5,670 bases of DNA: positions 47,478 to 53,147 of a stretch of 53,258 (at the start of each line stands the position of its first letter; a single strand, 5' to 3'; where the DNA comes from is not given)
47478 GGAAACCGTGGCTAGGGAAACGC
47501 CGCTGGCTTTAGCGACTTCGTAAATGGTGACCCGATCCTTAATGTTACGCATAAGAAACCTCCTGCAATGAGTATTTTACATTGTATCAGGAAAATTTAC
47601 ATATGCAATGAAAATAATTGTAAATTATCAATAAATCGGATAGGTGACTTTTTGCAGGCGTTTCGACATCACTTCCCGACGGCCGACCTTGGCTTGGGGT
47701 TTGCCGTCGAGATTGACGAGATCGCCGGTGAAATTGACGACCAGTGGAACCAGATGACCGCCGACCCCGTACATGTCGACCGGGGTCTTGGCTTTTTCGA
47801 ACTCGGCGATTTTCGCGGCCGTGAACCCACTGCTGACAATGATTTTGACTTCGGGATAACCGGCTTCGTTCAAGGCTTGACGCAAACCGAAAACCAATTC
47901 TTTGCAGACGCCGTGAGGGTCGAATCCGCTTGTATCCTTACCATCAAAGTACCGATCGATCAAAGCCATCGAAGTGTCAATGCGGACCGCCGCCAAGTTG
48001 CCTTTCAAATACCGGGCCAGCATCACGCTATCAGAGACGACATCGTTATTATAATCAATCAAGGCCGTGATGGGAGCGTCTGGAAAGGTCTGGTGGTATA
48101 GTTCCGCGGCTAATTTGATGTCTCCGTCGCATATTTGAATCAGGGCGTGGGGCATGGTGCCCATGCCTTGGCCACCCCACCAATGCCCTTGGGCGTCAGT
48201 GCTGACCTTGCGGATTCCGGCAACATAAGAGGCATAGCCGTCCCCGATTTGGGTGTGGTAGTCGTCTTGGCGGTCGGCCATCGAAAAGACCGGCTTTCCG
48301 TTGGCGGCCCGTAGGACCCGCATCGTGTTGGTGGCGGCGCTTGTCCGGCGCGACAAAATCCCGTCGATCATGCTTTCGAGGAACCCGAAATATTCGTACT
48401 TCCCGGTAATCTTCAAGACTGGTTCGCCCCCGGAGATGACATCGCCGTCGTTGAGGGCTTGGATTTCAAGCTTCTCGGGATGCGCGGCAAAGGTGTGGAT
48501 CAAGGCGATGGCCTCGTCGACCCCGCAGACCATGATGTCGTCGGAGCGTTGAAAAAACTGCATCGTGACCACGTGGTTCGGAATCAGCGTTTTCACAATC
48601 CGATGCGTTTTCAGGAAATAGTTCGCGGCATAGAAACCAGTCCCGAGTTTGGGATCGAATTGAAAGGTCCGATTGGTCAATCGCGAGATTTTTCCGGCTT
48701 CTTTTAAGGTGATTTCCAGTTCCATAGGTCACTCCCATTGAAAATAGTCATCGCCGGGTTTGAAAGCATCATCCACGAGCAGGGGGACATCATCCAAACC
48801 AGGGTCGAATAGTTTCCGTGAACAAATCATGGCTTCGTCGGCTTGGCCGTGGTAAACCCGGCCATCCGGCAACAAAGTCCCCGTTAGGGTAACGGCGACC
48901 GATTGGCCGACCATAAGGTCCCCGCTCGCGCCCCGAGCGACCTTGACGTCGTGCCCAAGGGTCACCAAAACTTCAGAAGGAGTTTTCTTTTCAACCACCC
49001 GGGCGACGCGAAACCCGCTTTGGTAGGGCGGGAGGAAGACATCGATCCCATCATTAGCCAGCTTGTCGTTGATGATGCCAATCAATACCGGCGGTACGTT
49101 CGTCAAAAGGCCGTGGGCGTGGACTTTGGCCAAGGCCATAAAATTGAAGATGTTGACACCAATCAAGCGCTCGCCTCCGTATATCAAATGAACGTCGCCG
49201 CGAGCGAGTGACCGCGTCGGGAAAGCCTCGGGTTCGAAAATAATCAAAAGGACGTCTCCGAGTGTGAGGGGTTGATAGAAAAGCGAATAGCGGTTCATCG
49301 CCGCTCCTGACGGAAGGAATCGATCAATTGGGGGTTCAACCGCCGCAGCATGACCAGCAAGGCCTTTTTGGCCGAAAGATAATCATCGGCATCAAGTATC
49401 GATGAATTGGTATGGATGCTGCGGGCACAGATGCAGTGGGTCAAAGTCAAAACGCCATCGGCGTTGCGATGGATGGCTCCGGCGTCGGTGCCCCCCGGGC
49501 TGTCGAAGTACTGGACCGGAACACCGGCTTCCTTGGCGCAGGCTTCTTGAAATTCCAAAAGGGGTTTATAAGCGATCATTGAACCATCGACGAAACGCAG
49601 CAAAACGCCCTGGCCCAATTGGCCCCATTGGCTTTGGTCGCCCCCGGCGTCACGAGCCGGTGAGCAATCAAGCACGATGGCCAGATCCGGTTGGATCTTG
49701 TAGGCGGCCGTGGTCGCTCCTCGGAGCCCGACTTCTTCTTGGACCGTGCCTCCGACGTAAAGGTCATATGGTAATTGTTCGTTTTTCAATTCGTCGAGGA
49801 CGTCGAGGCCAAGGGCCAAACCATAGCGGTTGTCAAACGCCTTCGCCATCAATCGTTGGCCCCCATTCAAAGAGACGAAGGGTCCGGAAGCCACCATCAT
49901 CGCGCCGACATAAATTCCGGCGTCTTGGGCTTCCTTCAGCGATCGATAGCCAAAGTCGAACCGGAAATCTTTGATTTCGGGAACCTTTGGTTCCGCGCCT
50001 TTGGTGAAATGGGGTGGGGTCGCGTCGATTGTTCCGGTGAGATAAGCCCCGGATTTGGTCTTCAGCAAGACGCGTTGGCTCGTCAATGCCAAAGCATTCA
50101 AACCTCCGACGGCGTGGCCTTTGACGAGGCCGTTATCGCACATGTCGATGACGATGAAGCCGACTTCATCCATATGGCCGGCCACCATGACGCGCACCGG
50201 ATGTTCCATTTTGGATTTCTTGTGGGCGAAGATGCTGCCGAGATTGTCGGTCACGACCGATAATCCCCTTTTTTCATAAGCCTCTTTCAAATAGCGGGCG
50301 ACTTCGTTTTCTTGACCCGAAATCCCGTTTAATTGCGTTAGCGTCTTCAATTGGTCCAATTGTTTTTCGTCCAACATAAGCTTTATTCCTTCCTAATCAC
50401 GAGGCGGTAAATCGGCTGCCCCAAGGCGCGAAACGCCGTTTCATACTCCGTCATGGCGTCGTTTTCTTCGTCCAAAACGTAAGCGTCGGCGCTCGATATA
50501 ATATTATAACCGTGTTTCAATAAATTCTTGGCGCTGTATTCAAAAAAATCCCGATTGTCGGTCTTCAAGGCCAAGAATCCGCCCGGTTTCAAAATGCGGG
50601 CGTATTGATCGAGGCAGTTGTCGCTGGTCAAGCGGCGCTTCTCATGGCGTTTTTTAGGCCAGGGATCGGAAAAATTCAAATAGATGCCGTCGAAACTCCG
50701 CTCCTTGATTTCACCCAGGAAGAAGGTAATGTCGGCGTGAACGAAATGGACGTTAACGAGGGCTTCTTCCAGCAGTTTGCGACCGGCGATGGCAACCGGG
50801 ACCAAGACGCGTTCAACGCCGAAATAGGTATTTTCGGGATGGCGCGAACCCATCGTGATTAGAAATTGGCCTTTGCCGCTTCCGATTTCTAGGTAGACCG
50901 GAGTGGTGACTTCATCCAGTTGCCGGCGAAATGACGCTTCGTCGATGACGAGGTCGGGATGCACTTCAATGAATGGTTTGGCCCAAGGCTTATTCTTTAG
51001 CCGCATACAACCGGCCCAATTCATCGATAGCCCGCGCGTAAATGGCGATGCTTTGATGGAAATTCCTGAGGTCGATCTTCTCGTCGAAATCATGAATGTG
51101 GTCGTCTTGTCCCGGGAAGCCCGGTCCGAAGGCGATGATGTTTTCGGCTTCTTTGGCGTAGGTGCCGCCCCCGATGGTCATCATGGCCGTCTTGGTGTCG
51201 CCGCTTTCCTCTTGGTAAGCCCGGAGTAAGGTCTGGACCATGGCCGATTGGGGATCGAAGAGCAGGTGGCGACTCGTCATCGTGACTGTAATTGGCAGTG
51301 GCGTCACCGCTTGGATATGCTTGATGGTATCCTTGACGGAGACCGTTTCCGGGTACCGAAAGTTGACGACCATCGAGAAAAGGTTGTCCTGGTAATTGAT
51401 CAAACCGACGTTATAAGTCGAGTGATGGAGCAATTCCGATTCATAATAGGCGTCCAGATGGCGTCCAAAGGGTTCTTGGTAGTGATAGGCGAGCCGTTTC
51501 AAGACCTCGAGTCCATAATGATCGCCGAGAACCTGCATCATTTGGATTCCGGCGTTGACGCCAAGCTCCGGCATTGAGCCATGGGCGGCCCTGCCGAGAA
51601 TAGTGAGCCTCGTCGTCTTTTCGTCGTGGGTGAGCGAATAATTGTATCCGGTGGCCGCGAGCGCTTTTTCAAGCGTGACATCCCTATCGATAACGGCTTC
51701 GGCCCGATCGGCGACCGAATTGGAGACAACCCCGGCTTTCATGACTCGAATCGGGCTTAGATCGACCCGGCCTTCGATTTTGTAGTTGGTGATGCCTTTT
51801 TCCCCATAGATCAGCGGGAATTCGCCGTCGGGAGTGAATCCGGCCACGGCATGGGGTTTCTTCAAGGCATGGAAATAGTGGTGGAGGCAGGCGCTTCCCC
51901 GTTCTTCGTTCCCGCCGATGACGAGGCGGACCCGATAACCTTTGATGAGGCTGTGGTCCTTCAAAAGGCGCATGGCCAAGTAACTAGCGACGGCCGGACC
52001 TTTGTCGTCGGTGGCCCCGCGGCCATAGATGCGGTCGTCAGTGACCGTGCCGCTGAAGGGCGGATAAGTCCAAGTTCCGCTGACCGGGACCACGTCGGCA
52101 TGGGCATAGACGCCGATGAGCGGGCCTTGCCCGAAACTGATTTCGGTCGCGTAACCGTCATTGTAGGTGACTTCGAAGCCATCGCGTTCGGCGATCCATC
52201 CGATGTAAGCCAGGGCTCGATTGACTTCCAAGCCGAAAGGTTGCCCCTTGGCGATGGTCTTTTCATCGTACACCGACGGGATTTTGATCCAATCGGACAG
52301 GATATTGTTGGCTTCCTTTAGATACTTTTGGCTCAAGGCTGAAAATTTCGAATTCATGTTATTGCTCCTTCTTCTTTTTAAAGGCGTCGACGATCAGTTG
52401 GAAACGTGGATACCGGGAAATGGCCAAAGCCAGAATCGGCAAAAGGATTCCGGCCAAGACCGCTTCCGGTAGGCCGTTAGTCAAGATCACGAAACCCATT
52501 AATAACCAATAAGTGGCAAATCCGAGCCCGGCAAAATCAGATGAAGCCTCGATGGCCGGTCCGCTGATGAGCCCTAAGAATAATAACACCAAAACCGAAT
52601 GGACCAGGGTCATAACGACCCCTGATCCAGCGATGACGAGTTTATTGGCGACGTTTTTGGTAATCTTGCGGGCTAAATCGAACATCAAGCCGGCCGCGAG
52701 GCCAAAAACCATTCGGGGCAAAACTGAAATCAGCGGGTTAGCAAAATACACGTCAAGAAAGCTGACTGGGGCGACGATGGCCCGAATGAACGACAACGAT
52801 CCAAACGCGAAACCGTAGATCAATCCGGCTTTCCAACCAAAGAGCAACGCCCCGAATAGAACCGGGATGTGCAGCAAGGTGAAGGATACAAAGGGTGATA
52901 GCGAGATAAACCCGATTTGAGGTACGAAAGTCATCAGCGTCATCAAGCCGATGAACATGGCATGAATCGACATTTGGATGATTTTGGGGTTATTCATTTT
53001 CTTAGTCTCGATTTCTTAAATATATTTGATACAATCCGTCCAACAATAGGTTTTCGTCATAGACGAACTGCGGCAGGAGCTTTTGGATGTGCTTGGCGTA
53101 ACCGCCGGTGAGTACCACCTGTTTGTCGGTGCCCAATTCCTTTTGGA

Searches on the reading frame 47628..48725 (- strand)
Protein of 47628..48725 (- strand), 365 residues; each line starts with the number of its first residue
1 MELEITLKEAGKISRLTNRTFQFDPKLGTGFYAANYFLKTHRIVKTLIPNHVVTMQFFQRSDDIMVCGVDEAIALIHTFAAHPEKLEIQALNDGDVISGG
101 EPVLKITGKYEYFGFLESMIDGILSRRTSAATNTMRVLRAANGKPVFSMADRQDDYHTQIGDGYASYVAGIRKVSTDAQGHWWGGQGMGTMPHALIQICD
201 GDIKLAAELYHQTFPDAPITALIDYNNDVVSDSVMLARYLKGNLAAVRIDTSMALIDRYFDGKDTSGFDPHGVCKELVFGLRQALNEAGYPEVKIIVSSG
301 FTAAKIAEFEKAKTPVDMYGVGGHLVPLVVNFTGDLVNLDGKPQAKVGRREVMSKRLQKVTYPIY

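Call 38: search_protein_families(library=pfam, proteins=[window:47628-48725:-], max_evalue=0.00001)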
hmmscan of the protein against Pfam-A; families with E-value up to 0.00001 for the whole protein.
window:47628-48725:- (365 aa): 1 family
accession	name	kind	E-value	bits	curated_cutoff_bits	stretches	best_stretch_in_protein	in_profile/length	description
PF02749.22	QRPTase_N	-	3.7e-12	46.7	27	1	46-126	7-80/82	Quinolinate phosphoribosyl transferase, N-terminal domain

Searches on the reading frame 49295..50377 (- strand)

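Call 38: search_protein_families(library=pfam, proteins=[window:49295-50377:-], max_evalue=0.00001)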
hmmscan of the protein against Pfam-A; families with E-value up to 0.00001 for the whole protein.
window:49295-50377:- (360 aa): 1 family
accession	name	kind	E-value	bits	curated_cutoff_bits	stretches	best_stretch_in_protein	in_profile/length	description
PF05343.19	Peptidase_M42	-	7.1e-79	265.3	23.2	1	47-337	1-290/292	M42 glutamyl aminopeptidase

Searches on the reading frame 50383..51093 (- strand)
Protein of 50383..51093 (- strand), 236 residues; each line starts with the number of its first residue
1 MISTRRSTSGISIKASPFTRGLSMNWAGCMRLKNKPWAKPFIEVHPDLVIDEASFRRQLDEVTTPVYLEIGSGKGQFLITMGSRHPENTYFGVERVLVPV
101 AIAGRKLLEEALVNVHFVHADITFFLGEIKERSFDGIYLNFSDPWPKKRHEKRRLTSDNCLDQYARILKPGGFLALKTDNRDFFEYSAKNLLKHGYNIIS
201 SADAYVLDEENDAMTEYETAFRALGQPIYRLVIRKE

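Call 38: search_protein_families(library=pfam, proteins=[window:50383-51093:-], max_evalue=0.00001)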
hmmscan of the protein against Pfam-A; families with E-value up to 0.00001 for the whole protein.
window:50383-51093:- (236 aa): 5 families
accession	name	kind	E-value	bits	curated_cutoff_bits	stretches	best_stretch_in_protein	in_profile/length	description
PF02390.23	Methyltransf_4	-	1.2e-41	142.5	24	1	64-231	2-173/173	Putative methyltransferase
PF13649.12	Methyltransf_25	-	3.2e-07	31.4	27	1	68-172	2-97/97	Methyltransferase domain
PF08241.18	Methyltransf_11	-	3.3e-06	28.1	21.2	1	68-175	1-94/95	Methyltransferase domain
PF13847.12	Methyltransf_31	-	7e-06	26.2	27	0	67-180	7-113/145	Methyltransferase domain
PF13489.12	Methyltransf_23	-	9.8e-06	25.8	27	0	65-187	24-124/164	Methyltransferase domain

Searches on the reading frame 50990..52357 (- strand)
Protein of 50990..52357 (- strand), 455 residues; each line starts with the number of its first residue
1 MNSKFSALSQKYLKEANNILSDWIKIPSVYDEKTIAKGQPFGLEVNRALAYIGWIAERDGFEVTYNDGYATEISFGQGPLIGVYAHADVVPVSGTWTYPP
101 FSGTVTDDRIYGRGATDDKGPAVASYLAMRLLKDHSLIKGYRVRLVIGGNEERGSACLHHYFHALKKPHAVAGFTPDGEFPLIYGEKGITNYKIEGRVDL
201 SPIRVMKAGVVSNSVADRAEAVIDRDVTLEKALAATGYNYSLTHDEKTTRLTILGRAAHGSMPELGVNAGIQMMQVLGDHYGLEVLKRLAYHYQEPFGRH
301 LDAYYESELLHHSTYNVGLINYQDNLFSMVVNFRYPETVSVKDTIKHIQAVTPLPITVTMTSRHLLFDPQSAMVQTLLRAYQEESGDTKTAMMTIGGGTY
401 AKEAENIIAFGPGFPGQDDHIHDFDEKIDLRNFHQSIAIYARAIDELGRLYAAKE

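Call 38: search_protein_families(library=pfam, proteins=[window:50990-52357:-], max_evalue=0.00001)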
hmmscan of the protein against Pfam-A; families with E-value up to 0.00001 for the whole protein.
window:50990-52357:- (455 aa): 2 families
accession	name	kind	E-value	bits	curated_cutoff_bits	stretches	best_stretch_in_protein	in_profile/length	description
PF01546.33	Peptidase_M20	-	2.2e-24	87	24.6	1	83-445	2-205/206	Peptidase family M20/M25/M40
PF07687.19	M20_dimer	-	6.9e-06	26.4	21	0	249-342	9-89/107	Peptidase dimerisation domain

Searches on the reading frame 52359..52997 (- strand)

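Call 38: search_protein_families(library=pfam, proteins=[window:52359-52997:-], max_evalue=0.00001)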
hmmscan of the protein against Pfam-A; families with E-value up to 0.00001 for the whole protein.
window:52359-52997:- (212 aa): 1 family
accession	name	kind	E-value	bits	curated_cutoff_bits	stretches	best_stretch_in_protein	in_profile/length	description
PF12822.12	ECF_trnsprt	-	1.1e-17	65.1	30.7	1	9-189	3-168/169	ECF transporter, substrate-specific component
